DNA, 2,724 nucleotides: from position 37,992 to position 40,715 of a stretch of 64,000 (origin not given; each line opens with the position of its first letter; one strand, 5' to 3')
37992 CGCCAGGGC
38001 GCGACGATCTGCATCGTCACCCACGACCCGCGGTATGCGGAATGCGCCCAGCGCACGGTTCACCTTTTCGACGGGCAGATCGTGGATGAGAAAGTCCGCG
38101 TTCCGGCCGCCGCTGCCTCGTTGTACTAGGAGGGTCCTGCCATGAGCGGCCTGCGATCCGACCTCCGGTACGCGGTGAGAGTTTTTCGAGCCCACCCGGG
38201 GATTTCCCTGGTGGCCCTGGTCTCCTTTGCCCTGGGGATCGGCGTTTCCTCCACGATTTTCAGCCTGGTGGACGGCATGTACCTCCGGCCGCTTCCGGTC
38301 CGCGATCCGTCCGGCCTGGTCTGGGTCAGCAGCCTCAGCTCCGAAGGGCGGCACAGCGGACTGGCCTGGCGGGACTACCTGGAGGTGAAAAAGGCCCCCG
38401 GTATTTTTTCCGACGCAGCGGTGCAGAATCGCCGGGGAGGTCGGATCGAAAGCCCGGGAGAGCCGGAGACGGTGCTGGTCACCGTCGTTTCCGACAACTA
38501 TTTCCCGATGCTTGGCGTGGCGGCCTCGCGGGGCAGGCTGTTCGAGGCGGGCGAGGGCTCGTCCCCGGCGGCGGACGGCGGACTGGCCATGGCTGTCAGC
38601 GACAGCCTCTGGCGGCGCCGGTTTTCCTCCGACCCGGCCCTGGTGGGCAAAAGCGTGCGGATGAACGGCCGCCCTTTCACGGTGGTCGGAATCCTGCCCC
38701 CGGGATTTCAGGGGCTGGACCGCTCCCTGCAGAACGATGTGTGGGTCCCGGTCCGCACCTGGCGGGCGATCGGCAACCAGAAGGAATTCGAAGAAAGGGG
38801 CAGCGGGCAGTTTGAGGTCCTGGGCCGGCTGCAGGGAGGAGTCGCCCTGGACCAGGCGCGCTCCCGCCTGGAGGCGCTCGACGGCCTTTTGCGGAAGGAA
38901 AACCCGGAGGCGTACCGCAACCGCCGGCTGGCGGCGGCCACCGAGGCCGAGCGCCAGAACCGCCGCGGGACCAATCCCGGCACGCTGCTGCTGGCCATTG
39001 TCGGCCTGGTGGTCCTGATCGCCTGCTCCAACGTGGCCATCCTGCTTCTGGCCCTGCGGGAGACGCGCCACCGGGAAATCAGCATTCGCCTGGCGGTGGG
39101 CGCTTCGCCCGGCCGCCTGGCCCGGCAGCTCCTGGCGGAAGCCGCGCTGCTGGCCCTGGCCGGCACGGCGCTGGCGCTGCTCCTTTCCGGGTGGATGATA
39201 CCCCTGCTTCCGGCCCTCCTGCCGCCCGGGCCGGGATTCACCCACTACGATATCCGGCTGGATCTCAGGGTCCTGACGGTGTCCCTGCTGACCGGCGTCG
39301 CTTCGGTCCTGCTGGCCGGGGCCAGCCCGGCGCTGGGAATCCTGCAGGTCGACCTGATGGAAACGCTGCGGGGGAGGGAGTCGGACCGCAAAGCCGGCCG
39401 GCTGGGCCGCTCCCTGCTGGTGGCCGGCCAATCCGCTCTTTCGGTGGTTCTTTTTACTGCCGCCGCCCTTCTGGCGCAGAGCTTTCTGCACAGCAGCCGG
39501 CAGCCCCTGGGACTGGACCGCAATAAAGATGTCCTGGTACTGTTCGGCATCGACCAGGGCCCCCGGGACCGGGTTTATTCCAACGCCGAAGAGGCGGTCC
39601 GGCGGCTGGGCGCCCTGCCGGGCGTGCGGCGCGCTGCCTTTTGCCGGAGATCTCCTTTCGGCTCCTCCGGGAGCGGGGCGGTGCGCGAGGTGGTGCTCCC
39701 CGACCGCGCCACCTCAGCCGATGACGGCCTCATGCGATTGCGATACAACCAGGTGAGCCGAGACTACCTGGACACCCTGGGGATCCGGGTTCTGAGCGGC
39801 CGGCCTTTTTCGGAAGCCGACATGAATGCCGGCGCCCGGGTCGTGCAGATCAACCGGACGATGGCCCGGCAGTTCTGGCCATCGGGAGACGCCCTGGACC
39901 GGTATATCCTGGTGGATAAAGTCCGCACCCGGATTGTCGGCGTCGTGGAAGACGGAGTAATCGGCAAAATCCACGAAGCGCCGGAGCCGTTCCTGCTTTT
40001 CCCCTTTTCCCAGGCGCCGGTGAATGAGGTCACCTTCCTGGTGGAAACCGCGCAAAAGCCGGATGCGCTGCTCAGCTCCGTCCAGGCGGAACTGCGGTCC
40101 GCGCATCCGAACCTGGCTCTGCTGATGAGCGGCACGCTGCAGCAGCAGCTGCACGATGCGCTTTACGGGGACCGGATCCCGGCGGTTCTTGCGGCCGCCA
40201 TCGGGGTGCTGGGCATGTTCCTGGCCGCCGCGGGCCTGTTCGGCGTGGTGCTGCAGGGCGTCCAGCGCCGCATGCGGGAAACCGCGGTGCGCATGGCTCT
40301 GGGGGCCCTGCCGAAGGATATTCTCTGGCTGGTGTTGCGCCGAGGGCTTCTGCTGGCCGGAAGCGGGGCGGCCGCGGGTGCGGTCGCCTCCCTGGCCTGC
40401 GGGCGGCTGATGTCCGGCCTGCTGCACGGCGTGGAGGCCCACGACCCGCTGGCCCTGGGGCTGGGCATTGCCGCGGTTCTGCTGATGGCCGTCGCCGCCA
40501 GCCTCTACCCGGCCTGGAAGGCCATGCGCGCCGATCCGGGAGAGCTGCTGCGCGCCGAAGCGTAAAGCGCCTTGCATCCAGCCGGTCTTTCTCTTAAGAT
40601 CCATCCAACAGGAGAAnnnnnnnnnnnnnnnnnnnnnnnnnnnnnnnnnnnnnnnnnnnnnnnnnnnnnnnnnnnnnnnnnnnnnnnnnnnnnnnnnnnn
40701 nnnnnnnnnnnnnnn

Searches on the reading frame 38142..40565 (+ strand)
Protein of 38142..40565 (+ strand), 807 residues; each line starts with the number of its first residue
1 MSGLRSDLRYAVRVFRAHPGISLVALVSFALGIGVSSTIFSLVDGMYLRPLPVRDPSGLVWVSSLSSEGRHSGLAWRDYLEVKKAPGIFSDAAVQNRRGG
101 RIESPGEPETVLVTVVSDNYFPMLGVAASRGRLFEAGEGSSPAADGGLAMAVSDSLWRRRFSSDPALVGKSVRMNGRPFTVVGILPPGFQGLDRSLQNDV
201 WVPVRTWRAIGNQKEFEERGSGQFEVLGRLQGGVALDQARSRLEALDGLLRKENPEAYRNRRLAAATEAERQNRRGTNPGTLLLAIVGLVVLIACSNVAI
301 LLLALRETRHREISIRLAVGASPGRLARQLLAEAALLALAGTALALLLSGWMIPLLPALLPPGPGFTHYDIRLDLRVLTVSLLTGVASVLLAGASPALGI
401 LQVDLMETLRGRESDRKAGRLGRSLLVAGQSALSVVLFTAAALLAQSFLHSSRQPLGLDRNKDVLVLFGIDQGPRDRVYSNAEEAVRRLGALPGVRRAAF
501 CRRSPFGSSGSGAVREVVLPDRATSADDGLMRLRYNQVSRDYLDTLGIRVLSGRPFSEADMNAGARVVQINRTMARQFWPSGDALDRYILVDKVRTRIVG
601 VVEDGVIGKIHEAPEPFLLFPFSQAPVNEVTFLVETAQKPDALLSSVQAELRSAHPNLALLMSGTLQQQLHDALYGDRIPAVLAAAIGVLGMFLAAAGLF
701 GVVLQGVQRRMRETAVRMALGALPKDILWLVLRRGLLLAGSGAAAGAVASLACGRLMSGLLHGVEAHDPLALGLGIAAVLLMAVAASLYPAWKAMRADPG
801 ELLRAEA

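Call 67: search_protein_families(library=pfam, proteins=[window:38142-40565:+], max_evalue=0.00001)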
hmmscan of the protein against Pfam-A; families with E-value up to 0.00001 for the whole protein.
window:38142-40565:+ (807 aa): 2 families
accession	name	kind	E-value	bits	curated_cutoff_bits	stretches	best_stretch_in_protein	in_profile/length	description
PF12704.14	MacB_PCD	-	1.9e-36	126.7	27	2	22-246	1-207/207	MacB-like periplasmic core domain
PF02687.27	FtsX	-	4.8e-24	85.2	25.5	2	285-402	2-117/120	FtsX-like permease C-terminal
